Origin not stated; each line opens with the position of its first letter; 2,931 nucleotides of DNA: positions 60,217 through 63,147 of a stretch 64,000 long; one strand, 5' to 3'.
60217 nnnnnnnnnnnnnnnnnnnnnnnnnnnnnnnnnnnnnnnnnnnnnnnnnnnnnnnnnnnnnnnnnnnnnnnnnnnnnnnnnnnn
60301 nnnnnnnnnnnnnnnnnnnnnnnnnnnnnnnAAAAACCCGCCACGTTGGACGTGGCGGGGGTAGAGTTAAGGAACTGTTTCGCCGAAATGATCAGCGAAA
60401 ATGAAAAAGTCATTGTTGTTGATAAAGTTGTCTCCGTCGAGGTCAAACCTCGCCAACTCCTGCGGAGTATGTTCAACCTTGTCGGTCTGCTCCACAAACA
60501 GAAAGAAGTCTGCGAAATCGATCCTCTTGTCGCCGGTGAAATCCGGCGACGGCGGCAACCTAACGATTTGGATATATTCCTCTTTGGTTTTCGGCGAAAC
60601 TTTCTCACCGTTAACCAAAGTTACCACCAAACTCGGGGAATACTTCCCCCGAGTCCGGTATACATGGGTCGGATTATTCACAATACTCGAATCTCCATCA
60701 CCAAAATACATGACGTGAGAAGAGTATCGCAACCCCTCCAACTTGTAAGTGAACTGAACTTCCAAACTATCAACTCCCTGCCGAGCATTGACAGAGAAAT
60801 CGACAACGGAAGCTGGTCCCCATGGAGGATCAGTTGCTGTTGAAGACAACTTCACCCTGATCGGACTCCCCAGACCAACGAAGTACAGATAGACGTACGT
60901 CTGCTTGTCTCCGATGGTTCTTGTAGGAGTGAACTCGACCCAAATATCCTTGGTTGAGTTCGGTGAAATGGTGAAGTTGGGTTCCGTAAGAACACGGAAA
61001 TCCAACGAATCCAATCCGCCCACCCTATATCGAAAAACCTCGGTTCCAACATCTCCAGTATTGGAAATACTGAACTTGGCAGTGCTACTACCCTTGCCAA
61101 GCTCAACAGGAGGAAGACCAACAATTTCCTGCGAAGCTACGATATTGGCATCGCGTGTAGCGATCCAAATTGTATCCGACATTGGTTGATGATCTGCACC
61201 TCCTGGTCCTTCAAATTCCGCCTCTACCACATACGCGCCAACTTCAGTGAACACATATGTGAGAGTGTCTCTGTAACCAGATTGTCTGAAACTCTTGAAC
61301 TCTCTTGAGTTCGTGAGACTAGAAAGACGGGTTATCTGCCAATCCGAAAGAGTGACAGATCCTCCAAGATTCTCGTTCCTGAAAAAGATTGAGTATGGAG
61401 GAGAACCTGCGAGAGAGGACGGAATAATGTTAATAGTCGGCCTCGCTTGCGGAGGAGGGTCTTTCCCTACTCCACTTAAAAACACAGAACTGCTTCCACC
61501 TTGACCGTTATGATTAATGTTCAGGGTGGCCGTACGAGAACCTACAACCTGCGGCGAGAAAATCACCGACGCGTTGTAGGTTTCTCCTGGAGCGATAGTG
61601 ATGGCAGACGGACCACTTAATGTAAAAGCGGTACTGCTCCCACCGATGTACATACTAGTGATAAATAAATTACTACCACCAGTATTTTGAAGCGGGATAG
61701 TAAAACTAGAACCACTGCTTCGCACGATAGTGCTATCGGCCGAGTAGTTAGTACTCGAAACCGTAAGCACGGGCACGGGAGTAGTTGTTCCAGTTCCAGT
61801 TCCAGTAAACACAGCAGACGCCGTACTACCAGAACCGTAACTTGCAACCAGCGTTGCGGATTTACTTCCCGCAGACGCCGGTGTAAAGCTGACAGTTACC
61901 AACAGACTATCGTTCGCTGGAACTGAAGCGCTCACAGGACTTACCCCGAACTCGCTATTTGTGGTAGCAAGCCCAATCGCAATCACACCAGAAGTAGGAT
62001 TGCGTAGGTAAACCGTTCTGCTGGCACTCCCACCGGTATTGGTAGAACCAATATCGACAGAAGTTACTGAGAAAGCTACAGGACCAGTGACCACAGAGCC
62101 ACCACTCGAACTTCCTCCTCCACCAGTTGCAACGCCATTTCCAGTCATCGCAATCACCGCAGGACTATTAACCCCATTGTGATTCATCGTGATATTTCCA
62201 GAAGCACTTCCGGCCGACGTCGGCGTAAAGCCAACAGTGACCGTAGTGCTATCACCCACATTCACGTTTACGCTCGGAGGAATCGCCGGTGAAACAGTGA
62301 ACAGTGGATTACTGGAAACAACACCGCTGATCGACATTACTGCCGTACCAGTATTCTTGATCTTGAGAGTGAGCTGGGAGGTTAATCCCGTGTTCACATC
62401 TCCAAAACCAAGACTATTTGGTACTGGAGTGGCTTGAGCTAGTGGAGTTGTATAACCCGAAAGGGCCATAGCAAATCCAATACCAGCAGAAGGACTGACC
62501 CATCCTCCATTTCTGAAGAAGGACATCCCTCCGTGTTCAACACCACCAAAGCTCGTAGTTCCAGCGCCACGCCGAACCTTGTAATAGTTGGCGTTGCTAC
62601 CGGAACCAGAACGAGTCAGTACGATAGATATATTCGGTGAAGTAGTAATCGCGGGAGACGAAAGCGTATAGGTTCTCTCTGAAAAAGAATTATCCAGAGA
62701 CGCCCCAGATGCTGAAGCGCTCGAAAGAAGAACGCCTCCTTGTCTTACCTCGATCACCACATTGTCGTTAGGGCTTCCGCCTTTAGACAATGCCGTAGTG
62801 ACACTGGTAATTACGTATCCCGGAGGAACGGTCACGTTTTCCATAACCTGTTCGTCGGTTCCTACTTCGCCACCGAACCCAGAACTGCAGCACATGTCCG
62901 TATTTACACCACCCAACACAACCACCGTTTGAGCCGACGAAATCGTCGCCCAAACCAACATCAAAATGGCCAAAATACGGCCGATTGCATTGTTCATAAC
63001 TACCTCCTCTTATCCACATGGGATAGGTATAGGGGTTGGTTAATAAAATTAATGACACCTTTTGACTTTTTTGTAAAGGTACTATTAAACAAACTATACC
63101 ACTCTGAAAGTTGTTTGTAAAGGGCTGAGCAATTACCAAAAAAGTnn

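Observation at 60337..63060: Horizontally acquired 876-aa secreted Ig-repeat/PKD protein ending in a dockerin-like module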

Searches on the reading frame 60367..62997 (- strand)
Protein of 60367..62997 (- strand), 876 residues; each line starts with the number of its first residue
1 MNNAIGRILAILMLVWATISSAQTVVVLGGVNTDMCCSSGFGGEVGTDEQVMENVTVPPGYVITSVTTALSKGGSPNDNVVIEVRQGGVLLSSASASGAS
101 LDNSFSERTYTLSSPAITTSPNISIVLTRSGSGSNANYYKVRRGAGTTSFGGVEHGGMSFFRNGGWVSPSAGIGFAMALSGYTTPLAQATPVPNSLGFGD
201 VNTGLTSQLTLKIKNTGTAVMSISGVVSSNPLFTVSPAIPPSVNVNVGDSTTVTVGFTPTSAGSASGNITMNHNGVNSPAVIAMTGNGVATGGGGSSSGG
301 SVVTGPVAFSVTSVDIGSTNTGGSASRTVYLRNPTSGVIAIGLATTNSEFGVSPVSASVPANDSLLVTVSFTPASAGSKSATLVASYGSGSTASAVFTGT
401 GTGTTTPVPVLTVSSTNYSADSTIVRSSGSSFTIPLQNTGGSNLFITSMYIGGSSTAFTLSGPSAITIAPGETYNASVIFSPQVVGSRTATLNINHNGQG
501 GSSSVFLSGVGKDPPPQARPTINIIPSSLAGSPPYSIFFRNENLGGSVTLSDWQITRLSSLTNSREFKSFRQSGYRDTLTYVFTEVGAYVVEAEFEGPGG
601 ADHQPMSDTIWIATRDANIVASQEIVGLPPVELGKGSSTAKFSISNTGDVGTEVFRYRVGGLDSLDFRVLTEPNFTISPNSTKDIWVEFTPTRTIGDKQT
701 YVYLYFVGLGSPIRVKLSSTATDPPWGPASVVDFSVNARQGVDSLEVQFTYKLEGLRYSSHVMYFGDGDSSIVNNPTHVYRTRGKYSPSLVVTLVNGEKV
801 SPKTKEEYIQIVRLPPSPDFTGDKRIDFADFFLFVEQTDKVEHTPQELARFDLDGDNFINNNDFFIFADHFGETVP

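Call 3: search_protein_families(library=pfam, proteins=[window:60367-62997:-], max_evalue=1)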
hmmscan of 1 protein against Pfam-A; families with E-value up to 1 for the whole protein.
window:60367-62997:- (876 aa): 21 families
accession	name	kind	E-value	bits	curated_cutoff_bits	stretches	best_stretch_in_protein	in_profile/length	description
PF22544.2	HYDIN_VesB_CFA65-like_Ig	-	4.6e-27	94.6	25.5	3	194-286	8-99/100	HYDIN/CFA65/VesB-like, Ig-like domain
PF15780.11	ASH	-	4.6e-25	88.1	27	4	193-279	11-96/98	Abnormal spindle-like microcephaly-assoc'd, ASPM-SPD-2-Hydin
PF22073.2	Cep192_D4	-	7.5e-25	87.8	35.5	4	195-288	10-111/112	Cep192 domain 4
PF07610.17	DUF1573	-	3.4e-17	62.7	26.1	2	196-287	8-97/98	Protein of unknown function (DUF1573)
PF24507.1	Ig_CFAP65_4th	-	4.3e-16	59.5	27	3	344-384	19-59/76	CFAP65, fourth Ig-like domain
PF22067.2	Cep192_D3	-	1.4e-13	51.3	27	3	318-383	12-80/99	Cep192 domain 3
PF12371.14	TMEM131_like_N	-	1.5e-10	41.6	28.8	2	192-271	4-82/84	Transmembrane protein 131-like N-terminal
PF24798.1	Ig-CFAP74_4th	-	1.2e-06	29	28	1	309-399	1-93/95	CFAP74 forth Ig-like domain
PF18911.6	PKD_4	-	3.8e-06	27.3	27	1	760-801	36-77/85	PKD domain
PF24501.1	Ig_TMEM131L_5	-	2.4e-05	24.5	27.8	1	646-692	1-49/66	TMEM131L fifth Ig-like domain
PF25249.1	Ig_CFAP65_7th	-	0.00042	20.5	28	1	321-376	16-74/120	CFAP65, seventh Ig-like domain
PF24291.1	Ig_CFAP65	-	0.0011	19.2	27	0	467-514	72-118/121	Cilia- and flagella-associated protein 65-like, Ig-like domain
PF22066.2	Cep192_D8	-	0.0027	18.3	33.5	0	318-387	17-86/101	Cep192 domain 8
PF21633.3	MOV-10_Ig-like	-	0.0072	16.9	27.4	1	429-498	33-108/126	Helicase MOV-10, Ig-like domain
PF07705.17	CARDB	-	0.0093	16.6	22.7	1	409-496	2-85/101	CARDB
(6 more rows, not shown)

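Call 4: search_protein_families(library=ncbifam, proteins=[window:60367-62997:-], max_evalue=1)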
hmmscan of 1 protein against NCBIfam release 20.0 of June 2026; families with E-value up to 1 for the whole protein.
window:60367-62997:- (876 aa): 1 family
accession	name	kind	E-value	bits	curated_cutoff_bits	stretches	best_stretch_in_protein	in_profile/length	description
NF012200.0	choice_anch_D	domain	1.5e-32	112.3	45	4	180-274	8-104/108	choice-of-anchor D domain-containing protein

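Call 5: search_solved_structures(query=window:60367-62997:-, max_evalue=1, show_alignments=3)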
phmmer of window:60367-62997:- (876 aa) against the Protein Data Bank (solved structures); distinct sequences matched with E-value up to 1: 10.
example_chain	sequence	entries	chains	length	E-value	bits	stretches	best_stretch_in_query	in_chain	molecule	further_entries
9ijj_4G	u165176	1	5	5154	3e-05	25.8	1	624-739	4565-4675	Hydrocephalus-inducing protein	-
2y3n_B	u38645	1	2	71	0.0032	19.1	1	818-874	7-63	CELLULOSOMAL FAMILY-48 PROCESSIVE GLYCOSIDE HYDROLASE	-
9lrk_A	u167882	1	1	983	0.008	17.7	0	760-805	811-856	Collagenase ColH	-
9lqj_A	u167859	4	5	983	0.008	17.7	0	760-805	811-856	Collagenase ColH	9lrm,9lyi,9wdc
2ys4_A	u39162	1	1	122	0.11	13.9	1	192-273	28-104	Hydrocephalus-inducing protein homolog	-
4jgu_A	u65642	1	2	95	0.11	13.9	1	759-804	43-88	ColH protein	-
2kzw_A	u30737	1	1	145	0.15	13.6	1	733-797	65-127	Uncharacterized protein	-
4u6t_A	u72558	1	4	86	0.16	13.4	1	759-803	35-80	ColH protein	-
4u7k_A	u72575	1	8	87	0.16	13.4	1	759-803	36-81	ColH protein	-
2o01_3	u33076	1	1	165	0.86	11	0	150-227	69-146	PSI type III chlorophyll a/b-binding protein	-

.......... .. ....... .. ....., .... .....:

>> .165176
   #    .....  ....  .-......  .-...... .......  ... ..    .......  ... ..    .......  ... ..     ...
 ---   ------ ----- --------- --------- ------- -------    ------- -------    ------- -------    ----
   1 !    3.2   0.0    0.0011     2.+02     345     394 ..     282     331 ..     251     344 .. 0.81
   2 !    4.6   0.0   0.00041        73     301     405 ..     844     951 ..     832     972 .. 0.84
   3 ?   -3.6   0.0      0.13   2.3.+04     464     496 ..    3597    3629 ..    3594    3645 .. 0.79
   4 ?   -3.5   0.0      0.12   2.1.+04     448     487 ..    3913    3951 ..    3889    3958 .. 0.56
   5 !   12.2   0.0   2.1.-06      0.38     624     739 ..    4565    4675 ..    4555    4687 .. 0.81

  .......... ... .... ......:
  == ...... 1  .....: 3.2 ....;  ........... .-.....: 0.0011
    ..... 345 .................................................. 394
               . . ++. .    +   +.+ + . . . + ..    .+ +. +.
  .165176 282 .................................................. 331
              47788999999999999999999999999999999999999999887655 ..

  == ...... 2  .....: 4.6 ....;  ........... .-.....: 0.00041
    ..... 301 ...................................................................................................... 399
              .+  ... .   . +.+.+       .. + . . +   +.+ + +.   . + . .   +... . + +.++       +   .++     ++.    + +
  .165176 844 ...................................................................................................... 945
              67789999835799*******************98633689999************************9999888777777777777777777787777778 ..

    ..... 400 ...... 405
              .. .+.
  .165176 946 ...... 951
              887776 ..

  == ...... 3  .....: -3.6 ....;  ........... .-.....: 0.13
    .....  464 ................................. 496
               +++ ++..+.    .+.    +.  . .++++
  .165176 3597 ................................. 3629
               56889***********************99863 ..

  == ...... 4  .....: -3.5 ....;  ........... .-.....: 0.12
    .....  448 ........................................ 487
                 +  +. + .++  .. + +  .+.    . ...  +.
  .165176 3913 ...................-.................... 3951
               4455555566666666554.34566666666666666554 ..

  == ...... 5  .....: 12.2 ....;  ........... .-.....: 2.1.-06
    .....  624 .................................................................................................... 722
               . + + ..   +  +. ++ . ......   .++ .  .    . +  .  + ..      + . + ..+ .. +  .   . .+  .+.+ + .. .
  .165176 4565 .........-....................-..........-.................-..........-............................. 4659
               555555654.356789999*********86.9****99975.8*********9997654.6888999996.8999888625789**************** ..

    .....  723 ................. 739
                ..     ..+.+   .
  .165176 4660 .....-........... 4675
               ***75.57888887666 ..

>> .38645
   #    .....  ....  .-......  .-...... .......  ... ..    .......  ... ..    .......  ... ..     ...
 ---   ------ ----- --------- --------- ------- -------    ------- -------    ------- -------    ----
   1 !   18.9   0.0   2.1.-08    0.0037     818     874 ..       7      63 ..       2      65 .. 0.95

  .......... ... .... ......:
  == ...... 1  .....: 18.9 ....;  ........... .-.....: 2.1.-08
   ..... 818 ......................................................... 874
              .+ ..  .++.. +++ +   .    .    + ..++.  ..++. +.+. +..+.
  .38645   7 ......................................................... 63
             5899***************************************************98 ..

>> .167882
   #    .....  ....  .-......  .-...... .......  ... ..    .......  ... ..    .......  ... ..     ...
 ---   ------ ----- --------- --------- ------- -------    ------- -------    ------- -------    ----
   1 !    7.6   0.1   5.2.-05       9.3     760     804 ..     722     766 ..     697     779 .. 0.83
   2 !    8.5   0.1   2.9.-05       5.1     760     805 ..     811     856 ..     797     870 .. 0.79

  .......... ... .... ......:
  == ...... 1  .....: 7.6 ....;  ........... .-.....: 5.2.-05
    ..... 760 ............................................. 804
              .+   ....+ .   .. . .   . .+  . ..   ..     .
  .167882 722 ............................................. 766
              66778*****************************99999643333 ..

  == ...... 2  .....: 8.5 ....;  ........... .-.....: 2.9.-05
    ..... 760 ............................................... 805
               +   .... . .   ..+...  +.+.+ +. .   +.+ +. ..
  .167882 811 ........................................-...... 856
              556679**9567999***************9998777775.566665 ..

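Call 6: find_homologous_proteins(query=window:60367-62997:-)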
Query window:60367-62997:- (876 aa): 131 proteins with E <= 0.001 among 8000 candidates; the best 120 are listed.
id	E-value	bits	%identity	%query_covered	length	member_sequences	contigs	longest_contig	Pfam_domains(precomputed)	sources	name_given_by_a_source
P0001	0.0e+0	1901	100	100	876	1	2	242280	PF22073.3,PF15780.12,PF07610.18,PF24798.3,PF22067.3,PF24507.2,PF12371.15,PF24501.2,PF22544.3,PF18911.7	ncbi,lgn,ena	-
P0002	0.0e+0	1021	57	100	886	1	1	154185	PF22073.3,PF15780.12,PF07610.18,PF22066.3,PF22067.3,PF24507.2,PF12371.15,PF22544.3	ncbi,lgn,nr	ncbi:MAG: choice-of-anchor D domain-containing protein [bacterium]|nr:choice-of-anchor D domain-cont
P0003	3.5e-284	963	56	100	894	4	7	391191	PF22073.3,PF15780.12,PF07610.18,PF25249.1,PF22067.3,PF24507.2,PF12371.15,PF24501.2,PF22544.3,PF18911.7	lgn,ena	-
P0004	1.7e-113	399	39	58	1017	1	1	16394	PF22074.3,PF00801.27,PF07610.18,PF25249.1,PF22067.3,PF24507.2,PF02368.25,PF24499.2,PF22544.3,PF22073.3,PF15780.12,PF00635.33,PF26015.1,PF12371.15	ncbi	-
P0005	7.4e-100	354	36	81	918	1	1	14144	PF00801.27,PF07610.18,PF22067.3,PF24507.2,PF24499.2,PF22544.3,PF18911.7,PF22073.3,PF15780.12,PF00404.25,PF22066.3,PF26015.1,PF12371.15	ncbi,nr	ncbi:MAG: choice-of-anchor D domain-containing protein [bacterium]|nr:choice-of-anchor D domain-cont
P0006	2.2e-97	346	35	79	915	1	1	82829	PF22073.3,PF15780.12,PF07610.18,PF22067.3,PF24507.2,PF24499.2,PF12371.15,PF22544.3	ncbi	ncbi:MAG: choice-of-anchor D domain-containing protein [Minisyncoccia bacterium]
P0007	2.3e-63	233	35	35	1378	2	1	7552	PF24771.4,PF06280.19,PF07610.18,PF25249.1,PF25248.1,PF22067.3,PF24507.2,PF24499.2,PF24501.2,PF22544.3,PF00630.26,PF22073.3,PF14016.13,PF15780.12,PF22064.3,PF24798.3,PF00927.29,PF22066.3,PF12371.15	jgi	jgi:hypothetical protein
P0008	7.2e-58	215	33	37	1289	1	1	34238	PF24771.4,PF06280.19,PF28202.1,PF07610.18,PF25249.1,PF25248.1,PF22067.3,PF24499.2,PF24501.2,PF02221.21,PF22544.3,PF00630.26,PF22073.3,PF15780.12,PF22064.3,PF24798.3,PF14874.13,PF22066.3,PF07705.18,PF25850.1,PF12371.15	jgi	jgi:hypothetical protein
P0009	8.5e-57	211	33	37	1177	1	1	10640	PF07610.18,PF22067.3,PF24507.2,PF22544.3,PF00630.26,PF22073.3,PF22064.3,PF26015.1,PF07705.18,PF25850.1,PF24771.4,PF06280.19,PF28202.1,PF25248.1,PF24501.2,PF10670.16,PF14016.13,PF15780.12,PF24798.3,PF14874.13,PF00927.29,PF22066.3,PF24291.2,PF12371.15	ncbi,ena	-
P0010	4.0e-56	209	32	35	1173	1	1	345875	PF24771.4,PF06280.19,PF07610.18,PF25249.1,PF25248.1,PF22067.3,PF24499.2,PF24501.2,PF22544.3,PF00630.26,PF22073.3,PF15780.12,PF22064.3,PF24798.3,PF14874.13,PF22066.3,PF07705.18,PF12371.15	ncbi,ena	-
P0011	1.4e-55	207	33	41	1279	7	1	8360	PF24771.4,PF06280.19,PF28202.1,PF07610.18,PF25249.1,PF25248.1,PF22067.3,PF02368.25,PF24501.2,PF22544.3,PF00630.26,PF22073.3,PF10670.16,PF15780.12,PF22064.3,PF24798.3,PF14874.13,PF07705.18,PF25850.1,PF12371.15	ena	-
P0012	5.2e-55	205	35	37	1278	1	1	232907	PF24771.4,PF06280.19,PF21633.4,PF28202.1,PF07610.18,PF25249.1,PF17766.8,PF25248.1,PF22067.3,PF24501.2,PF02221.21,PF22544.3,PF00630.26,PF22073.3,PF14016.13,PF15780.12,PF22064.3,PF24798.3,PF14874.13,PF22066.3,PF07705.18,PF25850.1,PF12371.15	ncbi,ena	-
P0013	1.2e-50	191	27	61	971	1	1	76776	PF24771.4,PF07610.18,PF21310.4,PF25248.1,PF22067.3,PF24507.2,PF22544.3,PF22073.3,PF15780.12,PF22064.3,PF24798.3,PF14874.13,PF00927.29,PF22066.3,PF24770.2,PF24291.2,PF12371.15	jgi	jgi:hypothetical protein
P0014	4.5e-49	186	33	36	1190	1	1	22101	PF24771.4,PF06280.19,PF07610.18,PF25248.1,PF22067.3,PF24507.2,PF24501.2,PF22544.3,PF00630.26,PF22073.3,PF14016.13,PF15780.12,PF22064.3,PF24798.3,PF14874.13,PF00927.29,PF22066.3,PF24770.2,PF07705.18,PF25850.1,PF12371.15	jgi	jgi:hypothetical protein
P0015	3.1e-48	183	32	37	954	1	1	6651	PF24771.4,PF07610.18,PF21310.4,PF25248.1,PF22067.3,PF24507.2,PF22544.3,PF22073.3,PF15780.12,PF22064.3,PF24798.3,PF14874.13,PF00927.29,PF22066.3,PF24770.2,PF07705.18,PF24291.2,PF12371.15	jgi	jgi:hypothetical protein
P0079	1.1e-14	72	36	11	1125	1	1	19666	PF16820.12,PF00801.27,PF24517.3,PF00149.34,PF18911.7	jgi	jgi:PKD repeat protein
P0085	3.0e-12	64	36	9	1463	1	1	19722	PF00801.27,PF13585.13,PF08329.17,PF18911.7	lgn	-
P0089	3.0e-11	61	31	13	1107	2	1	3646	PF00801.27,PF24517.3,PF00149.34,PF18911.7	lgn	-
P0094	4.2e-10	57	37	8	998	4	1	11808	PF13229.13,PF00801.27,PF18981.7,PF18911.7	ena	-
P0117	8.6e-6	43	30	13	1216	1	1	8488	PF02868.22,PF00431.27,PF00801.27,PF18962.8,PF01447.25,PF19081.7,PF07504.20,PF18911.7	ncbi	-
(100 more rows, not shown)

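Call 9: find_encoding_contigs(protein=P0002, flank=10000, max_places=3)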
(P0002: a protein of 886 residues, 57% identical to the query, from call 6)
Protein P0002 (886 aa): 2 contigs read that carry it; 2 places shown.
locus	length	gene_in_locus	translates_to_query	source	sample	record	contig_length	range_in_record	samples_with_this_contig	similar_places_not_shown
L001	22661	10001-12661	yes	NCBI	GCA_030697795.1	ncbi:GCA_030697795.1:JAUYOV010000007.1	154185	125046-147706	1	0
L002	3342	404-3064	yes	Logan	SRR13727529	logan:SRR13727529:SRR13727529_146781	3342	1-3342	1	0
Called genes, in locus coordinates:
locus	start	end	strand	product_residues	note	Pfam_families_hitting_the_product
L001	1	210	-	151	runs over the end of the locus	PF13083:KH_KhpA-B, PF01424:R3H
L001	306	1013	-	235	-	PF02096:60KD_IMP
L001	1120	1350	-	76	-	PF01809:YidD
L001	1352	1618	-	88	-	PF00825:Ribonuclease_P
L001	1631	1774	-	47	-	PF00468:Ribosomal_L34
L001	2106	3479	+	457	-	PF11638:DnaA_N, PF01695:IstB_IS21, PF00308:Bac_DnaA, PF00004:AAA (weak), PF08299:Bac_DnaA_C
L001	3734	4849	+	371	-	PF00712:DNA_pol3_beta, PF02767:DNA_pol3_beta_2, PF02768:DNA_pol3_beta_3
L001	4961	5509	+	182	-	PF20772:TACO1_YebC_N, PF01709:Transcrip_reg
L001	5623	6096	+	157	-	PF02075:RuvC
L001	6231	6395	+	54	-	-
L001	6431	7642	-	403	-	PF00579:tRNA-synt_1b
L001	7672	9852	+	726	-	PF00912:Transgly, PF00905:Transpeptidase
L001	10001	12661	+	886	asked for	PF07610:DUF1573, PF12371:TMEM131_like_N, PF15780:ASH, PF22073:Cep192_D4, PF22544:HYDIN_VesB_CFA65-like_Ig, PF15780:ASH (weak), PF22544:HYDIN_VesB_CFA65-like_Ig (weak), PF22073:Cep192_D4 (weak), +3 more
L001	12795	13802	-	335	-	PF06068:TIP49 (faint), PF05496:RuvB_N, PF00004:AAA, PF07728:AAA_5, PF17864:AAA_lid_4, PF05491:WHD_RuvB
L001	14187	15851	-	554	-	PF05157:MshEN (weak), PF00437:T2SSE, PF25199:nSTAND_NTPase5 (faint), PF13191:AAA_16 (faint)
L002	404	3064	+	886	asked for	PF07610:DUF1573, PF12371:TMEM131_like_N, PF15780:ASH, PF22073:Cep192_D4, PF22544:HYDIN_VesB_CFA65-like_Ig, PF15780:ASH (weak), PF22544:HYDIN_VesB_CFA65-like_Ig (weak), PF22073:Cep192_D4 (weak), +3 more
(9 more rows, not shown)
